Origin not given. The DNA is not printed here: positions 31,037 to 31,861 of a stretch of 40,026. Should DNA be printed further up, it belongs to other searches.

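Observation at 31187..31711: Two divergent hydrolase-only RelA/SpoT homologues in one small phage: candidate anti-alarmone counter-defence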

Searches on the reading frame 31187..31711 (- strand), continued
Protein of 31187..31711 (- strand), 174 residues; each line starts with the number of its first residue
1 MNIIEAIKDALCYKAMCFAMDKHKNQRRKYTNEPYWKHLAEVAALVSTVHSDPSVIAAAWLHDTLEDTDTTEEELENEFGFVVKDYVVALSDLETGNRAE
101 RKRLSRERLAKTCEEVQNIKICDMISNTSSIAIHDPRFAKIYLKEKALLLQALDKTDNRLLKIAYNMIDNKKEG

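Call 19: find_encoding_contigs(protein=window:31187-31711:-, flank=10000, max_places=10)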
Protein window:31187-31711:- (174 aa): 17 contigs read that carry it; 10 places shown.
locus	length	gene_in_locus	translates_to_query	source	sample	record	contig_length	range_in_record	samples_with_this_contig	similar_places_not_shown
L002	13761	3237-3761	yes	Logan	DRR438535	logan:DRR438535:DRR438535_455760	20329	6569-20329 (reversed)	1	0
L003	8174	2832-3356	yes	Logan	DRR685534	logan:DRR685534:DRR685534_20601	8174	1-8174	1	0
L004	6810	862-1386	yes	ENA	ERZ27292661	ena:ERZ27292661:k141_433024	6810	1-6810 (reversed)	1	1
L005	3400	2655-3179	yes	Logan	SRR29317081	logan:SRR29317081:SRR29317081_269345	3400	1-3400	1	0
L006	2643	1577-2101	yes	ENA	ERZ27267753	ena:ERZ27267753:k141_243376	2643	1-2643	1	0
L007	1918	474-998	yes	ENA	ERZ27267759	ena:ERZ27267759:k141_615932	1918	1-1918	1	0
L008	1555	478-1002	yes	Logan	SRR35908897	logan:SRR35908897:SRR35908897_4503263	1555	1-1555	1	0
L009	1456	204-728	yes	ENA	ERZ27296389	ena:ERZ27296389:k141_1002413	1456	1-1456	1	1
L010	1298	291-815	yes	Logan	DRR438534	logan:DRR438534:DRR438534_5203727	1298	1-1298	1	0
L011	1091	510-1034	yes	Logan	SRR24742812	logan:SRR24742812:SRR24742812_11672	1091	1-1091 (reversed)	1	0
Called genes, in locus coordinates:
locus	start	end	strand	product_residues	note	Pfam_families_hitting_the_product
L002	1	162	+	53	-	?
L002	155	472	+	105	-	-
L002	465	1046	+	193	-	-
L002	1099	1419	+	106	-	PF12796:Ank_2, PF13637:Ank_4, PF13606:Ank_3 (faint), PF13857:Ank_5, PF00023:Ank (weak), PF13637:Ank_4 (weak)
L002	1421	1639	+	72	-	-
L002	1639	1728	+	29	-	-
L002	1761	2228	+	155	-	-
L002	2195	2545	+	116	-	-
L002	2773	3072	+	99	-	-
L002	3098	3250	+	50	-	-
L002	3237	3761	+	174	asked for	PF13328:HD_4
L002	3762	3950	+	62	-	-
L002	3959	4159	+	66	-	-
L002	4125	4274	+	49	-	-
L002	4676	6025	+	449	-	-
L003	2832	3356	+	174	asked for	PF13328:HD_4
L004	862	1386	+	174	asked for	PF13328:HD_4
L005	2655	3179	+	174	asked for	PF13328:HD_4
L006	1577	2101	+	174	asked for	PF13328:HD_4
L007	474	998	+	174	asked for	PF13328:HD_4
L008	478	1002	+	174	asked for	PF13328:HD_4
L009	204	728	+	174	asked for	PF13328:HD_4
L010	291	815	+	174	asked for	PF13328:HD_4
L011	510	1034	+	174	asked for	PF13328:HD_4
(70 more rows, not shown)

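Call 20: find_encoding_contigs(protein=P0004, flank=8000, max_places=4)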
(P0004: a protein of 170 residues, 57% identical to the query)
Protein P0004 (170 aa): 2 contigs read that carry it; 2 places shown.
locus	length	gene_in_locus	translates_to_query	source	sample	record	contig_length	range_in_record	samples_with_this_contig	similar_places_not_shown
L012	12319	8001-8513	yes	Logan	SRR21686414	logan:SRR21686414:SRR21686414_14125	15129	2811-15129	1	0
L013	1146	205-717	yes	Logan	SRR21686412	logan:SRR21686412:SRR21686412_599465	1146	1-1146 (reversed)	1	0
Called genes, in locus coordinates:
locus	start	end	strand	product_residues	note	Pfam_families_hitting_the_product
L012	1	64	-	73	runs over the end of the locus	-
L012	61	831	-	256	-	-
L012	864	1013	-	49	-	-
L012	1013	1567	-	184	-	PF05866:RusA (weak)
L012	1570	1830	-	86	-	-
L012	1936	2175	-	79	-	-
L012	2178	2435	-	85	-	-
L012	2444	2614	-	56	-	-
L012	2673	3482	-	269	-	-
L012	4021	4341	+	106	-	-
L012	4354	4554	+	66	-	-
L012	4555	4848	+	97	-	-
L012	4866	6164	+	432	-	PF13479:AAA_24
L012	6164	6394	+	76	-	-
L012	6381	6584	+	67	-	-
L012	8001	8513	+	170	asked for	PF13328:HD_4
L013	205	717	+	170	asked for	PF13328:HD_4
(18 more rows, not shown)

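Call 38: search_protein_families(library=phrogs, proteins=[window:31187-31711:-], max_evalue=0.01)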
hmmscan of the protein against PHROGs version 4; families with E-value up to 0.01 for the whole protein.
window:31187-31711:- (174 aa): 3 families
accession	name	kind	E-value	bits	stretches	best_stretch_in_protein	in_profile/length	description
phrog_990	-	other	4e-38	132.6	1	13-159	156-301/374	metal-dependent phosphohydrolase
phrog_32047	-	other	1.5e-24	87.8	1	11-152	23-194/301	phosphohydrolase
phrog_15275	-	unknown function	2.6e-10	41.4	1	13-131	31-151/223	-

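Call 47: search_solved_structures(query=A1, max_evalue=0.001, show_alignments=1)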
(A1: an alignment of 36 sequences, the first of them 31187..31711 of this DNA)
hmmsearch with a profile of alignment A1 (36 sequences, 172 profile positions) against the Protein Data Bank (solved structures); distinct sequences matched with E-value up to 0.001: 21.
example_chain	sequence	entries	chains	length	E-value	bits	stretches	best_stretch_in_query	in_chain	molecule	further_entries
3nqw_A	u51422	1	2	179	2e-18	69.9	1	7-125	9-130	CG11900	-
7qoe_A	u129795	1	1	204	2.2e-17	66.4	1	8-126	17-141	HDc domain-containing protein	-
1vj7_A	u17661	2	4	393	1.3e-16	63.9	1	7-124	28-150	Bifunctional RELA/SPOT | Bifunctional (p)ppGpp synthase/hydrolase RelA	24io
8acu_A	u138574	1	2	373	3.1e-16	62.7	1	8-124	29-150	GTP pyrophosphokinase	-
3nr1_A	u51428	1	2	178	5e-16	62.1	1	7-124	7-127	HD domain-containing protein 3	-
6yxa_A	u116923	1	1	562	6.5e-16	61.7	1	8-124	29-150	GTP pyrophosphokinase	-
7ohg_A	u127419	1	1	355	7.2e-15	58.3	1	7-97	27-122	Guanosine-3',5'-bis(Diphosphate) 3'-pyrophosphohydrolase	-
6s2t_A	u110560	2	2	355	7.2e-15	58.3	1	7-97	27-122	(P)ppGpp synthetase I, SpoT/RelA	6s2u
6s2v_A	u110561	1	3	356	7.3e-15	58.3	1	7-97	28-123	(P)ppGpp synthetase I, SpoT/RelA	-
5vxa_A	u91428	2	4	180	7.5e-15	58.2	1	7-124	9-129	Guanosine-3',5'-bis(diphosphate) 3'-pyrophosphohydrolase MESH1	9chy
4yf1_A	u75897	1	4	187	1.1e-14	57.7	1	7-126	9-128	Lmo0812 protein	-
6yvc_A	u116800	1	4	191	1e-13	54.5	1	8-154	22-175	Bifunctional (P)ppGpp synthetase/guanosine-3',5'-bis(Diphosphate) 3'-pyrophosphohydrolase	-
6z3n_AAA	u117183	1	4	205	1.3e-13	54.2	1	8-154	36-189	Hydrolase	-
6z3o_AAA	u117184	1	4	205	9.3e-13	51.4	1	8-154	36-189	Small Alarmone Hydrolase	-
5xnx_A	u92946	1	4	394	1e-12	51.3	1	7-125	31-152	Bifunctional (p)ppGpp synthase/hydrolase RelA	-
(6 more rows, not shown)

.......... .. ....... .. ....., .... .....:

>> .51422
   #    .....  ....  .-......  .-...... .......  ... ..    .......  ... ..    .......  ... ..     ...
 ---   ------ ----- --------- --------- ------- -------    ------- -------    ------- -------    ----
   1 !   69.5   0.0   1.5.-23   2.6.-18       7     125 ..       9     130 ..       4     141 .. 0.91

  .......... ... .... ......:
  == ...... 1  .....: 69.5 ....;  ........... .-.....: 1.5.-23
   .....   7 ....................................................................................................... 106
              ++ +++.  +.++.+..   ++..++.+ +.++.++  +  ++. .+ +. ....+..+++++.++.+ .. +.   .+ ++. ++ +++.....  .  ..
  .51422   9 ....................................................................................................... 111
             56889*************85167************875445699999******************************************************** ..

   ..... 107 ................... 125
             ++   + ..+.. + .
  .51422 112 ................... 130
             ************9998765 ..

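Call 50: get_annotated_region(hit=H40, flank=1500)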
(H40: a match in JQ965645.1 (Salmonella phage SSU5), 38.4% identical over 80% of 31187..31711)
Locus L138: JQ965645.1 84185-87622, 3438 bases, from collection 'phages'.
description: Salmonella phage SSU5, complete genome.
organism: Salmonella phage SSU5 (NCBI taxid 1177632)
taxonomy: Viruses; Duplodnaviria; Heunggongvirae; Uroviricota; Caudoviricetes
host: Salmonella enterica subsp. enterica serovar Typhimurium strain LT2; source: -; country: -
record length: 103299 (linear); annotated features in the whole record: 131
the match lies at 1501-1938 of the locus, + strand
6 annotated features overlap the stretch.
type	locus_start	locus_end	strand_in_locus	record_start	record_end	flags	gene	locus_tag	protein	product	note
CDS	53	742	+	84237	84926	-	-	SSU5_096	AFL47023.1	hypothetical protein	-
CDS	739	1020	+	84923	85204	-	-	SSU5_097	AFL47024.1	putative Eaa protein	-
CDS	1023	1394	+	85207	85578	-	-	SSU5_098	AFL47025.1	hypothetical protein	-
CDS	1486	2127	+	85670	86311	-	-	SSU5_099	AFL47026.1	putative guanosine polyphosphate pyrophospho hydrolase/synthetase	-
CDS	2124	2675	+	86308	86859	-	-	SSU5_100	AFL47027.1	hypothetical protein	-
CDS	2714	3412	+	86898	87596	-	-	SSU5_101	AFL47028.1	hypothetical protein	-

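Call 51: get_annotated_region(hit=H33, flank=1500)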
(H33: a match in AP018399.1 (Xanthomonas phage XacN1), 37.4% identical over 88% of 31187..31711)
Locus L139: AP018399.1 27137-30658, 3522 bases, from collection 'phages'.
description: Xanthomonas phage XacN1 DNA, complete genome.
organism: Xanthomonas phage XacN1 (NCBI taxid 2042251)
taxonomy: Viruses; Duplodnaviria; Heunggongvirae; Uroviricota; Caudoviricetes
host: Xanthomonas citri; source: -; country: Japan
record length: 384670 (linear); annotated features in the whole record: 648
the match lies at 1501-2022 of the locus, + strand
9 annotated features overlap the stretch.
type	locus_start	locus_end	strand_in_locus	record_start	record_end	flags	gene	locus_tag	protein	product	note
CDS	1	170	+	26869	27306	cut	-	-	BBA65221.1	predicted ORF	ORF073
CDS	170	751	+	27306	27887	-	-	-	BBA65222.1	hypothetical protein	ORF074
CDS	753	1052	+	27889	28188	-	-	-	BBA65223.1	predicted ORF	ORF075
CDS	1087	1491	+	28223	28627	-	-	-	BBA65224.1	predicted ORF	ORF076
CDS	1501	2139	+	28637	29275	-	-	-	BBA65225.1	GTP pyrophosphokinase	ORF077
CDS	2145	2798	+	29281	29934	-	-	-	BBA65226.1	predicted ORF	ORF078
tRNA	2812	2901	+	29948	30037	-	-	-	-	tRNA-Ser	-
CDS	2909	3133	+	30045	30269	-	-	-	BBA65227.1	predicted ORF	ORF079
tRNA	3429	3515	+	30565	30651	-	-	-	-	tRNA-Lys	-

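Call 60: predict_structure(alignment_id=A1)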
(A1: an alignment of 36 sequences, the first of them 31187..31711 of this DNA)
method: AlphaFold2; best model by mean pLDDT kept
length: 174 residues; sequences in the alignment: 36
mean_pLDDT: 93.8   pTM: 0.89
mean pLDDT of the five models: 93.8, 93.1, 92.7, 92.0, 91.9
residues with pLDDT >= 90: 147; 70-90: 22; 50-70: 5; < 50: 0
segments of 3 or more residues with pLDDT < 50: none
pLDDT, mean of each block of 10 residues (from residue 1): 74 98 96 96 98 98 97 98 98 94 96 98 94 88 94 97 92 65
secondary structure, 60 per line:
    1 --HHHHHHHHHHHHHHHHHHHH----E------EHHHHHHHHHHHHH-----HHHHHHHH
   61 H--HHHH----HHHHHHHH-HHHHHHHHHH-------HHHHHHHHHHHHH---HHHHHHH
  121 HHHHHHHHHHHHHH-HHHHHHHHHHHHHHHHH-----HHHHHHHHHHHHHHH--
elements in order: H3-22 H35-47 H53-61 H64-67 H72-79 H81-90 H98-110 H114-134 H136-152 H158-172

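Call 65: fold_search(model_id=the predicted structure, library=pdb)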
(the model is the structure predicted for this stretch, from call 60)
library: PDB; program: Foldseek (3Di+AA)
matches with E <= 10: 254; with E <= 0.001: 47
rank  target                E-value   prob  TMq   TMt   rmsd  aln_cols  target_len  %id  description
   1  9chy_B                3.8e-09  1.00  0.89  0.86   1.6       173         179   29  Crystal structure of the human MESH1 (D66K)-PAPS complex (released 2025-12-10)
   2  9chy_A                4.0e-09  1.00  0.89  0.86   1.6       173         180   29  Crystal structure of the human MESH1 (D66K)-PAPS complex (released 2025-12-10)
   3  3nr1_A                1.1e-08  1.00  0.89  0.87   1.6       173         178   29  A metazoan ortholog of SpoT hydrolyzes ppGpp and plays a role in starvation responses (released 2010-09-08)
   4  5vxa_A                1.8e-08  1.00  0.89  0.87   1.6       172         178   29  Structure of the human Mesh1-NADPH complex (released 2018-05-23)
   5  6yvc_B                2.8e-08  1.00  0.83  0.83   2.7       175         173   27  Crystal structure of the small alarmone hydrolase (SAH) of Pseudomonas aeruginosa (released 2021-05-12)
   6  6yvc_C                3.6e-08  1.00  0.82  0.82   2.7       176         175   26  Crystal structure of the small alarmone hydrolase (SAH) of Pseudomonas aeruginosa (released 2021-05-12)
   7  3nqw_A                4.1e-08  1.00  0.87  0.86   1.6       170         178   28  A metazoan ortholog of SpoT hydrolyzes ppGpp and plays a role in starvation responses (released 2010-09-08)
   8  6yvc_A                6.3e-08  1.00  0.84  0.83   2.6       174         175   26  Crystal structure of the small alarmone hydrolase (SAH) of Pseudomonas aeruginosa (released 2021-05-12)
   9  6yvc_D                6.3e-08  1.00  0.83  0.84   2.5       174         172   26  Crystal structure of the small alarmone hydrolase (SAH) of Pseudomonas aeruginosa (released 2021-05-12)
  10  6z3n_AAA              1.6e-07  1.00  0.80  0.79   3.0       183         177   26  Apo Structure of a Hydrolase from Pseudomonas aeruginosa PAO1 (released 2021-06-09)
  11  6z3o_AAA              1.9e-07  1.00  0.82  0.81   2.8       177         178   25  The E74Q mutant of Small Alarmone Hydrolase SAH from Pseudomonas aeruginosa PAO1 (released 2021-01-27)
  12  6z3o_BBB              1.9e-07  1.00  0.78  0.77   3.1       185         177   25  The E74Q mutant of Small Alarmone Hydrolase SAH from Pseudomonas aeruginosa PAO1 (released 2021-01-27)
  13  7qod_B                4.7e-07  1.00  0.79  0.77   2.9       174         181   26  Native structure of a small alarmone hydrolase (RelH) from Corynebacterium glutamicum (released 2022-07-13)
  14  7qoe                  6.2e-07  1.00  0.79  0.74   2.3       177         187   26  Structure of a small alarmone hydrolase from Leptospira levettii (released 2022-07-13)
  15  7qod_A                8.3e-07  1.00  0.80  0.73   2.7       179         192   27  Native structure of a small alarmone hydrolase (RelH) from Corynebacterium glutamicum (released 2022-07-13)
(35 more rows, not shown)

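Call 66: fold_search(model_id=the predicted structure, library=viral)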
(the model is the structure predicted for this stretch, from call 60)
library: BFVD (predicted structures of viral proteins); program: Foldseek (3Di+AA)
matches with E <= 10: 209; with E <= 0.001: 24
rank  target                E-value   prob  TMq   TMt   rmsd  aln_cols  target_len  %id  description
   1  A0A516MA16            8.0e-13  1.00  0.93  0.74   1.0       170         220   37  (no name in the UniProt tables at hand)
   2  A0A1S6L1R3            3.6e-11  1.00  0.93  0.60   2.3       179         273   34  (no name in the UniProt tables at hand)
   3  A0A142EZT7            6.4e-11  1.00  0.86  0.74   2.1       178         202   35  (no name in the UniProt tables at hand)
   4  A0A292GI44            2.0e-10  1.00  0.77  0.64   4.2       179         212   35  (no name in the UniProt tables at hand)
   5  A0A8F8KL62            6.8e-09  1.00  0.84  0.74   2.4       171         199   29  (P)ppGpp synthetase/hydrolase [Clandestinovirus]
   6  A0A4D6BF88            7.1e-09  1.00  0.90  0.78   7.0       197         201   21  (no name in the UniProt tables at hand)
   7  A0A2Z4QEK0            1.5e-08  1.00  0.87  0.68   1.3       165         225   23  HD/PDEase domain-containing protein [Erwinia phage vB_EamM_Alexandra]
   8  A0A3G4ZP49            2.8e-07  1.00  0.81  0.46   2.8       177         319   28  HD domain-containing protein [Terrestrivirus sp.]
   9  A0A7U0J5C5            9.2e-07  1.00  0.87  0.66   2.4       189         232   26  Guanosine-3',5'-bis(Diphosphate) 3'-pyrophosphohydrolase / GTP pyrophosphokinase, (P)ppGpp synthetase II [Klebsiella phage vB_KpM_FBKp24]
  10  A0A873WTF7            1.1e-06  1.00  0.80  0.68   2.8       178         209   22  Uncharacterized protein [Providencia phage PSTCR5]
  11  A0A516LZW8            3.5e-06  1.00  0.71  0.73   4.6       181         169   29  (no name in the UniProt tables at hand)
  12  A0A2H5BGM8            4.6e-06  1.00  0.70  0.78   3.2       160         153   21  HD domain-containing protein [Vibrio phage Ceto]
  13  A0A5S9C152            1.5e-05  1.00  0.70  0.71   5.0       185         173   20  Phosphohydrolase [Tenacibaculum phage PTm1]
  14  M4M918                2.7e-05  1.00  0.66  0.79   2.9       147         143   27  (no name in the UniProt tables at hand)
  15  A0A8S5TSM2            3.0e-05  1.00  0.64  0.38   2.8       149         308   25  (P)ppGpp synthetase, RelA/SpoT family [Podoviridae sp. ctARy1]
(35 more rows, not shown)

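Call 77: find_related_loci(query=A1, collection=viral_contigs, flank=3000)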
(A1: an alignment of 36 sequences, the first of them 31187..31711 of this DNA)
Query A1 (174 aa) in viral_contigs; peptide patterns used: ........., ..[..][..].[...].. (x = any residue, [..] = any of these).
599 stretches matched a pattern (row limit reached: there are more); 537 encode a relative of the query (tblastn E <= 1e-3); the best 80 are kept; 80 distinct loci.
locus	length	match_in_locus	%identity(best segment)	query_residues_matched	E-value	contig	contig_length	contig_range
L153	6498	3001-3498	61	5-171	2e-60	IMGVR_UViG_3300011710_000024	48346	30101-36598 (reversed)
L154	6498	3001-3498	57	8-168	3e-54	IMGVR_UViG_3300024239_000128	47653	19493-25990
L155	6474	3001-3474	57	11-168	4e-54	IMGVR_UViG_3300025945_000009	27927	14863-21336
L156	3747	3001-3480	56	10-164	3e-54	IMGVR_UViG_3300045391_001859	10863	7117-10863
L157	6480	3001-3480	56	10-164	2e-50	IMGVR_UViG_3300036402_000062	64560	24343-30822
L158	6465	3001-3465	58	11-165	1e-53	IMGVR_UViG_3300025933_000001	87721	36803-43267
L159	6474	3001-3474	57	11-168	1e-53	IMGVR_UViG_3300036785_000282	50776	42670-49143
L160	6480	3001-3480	53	5-164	2e-50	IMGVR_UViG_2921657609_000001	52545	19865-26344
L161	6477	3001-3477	55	10-163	2e-51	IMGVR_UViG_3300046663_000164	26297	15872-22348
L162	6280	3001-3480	52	11-169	2e-48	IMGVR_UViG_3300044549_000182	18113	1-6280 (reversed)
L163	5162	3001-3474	53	11-164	6e-51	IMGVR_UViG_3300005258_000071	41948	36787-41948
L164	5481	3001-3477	52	11-168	7e-51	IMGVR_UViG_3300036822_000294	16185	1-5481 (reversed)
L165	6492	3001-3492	53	11-164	9e-51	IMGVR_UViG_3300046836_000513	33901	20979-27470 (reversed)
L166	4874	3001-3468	56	10-164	1e-50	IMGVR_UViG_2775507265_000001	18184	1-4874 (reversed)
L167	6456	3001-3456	57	13-164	7e-49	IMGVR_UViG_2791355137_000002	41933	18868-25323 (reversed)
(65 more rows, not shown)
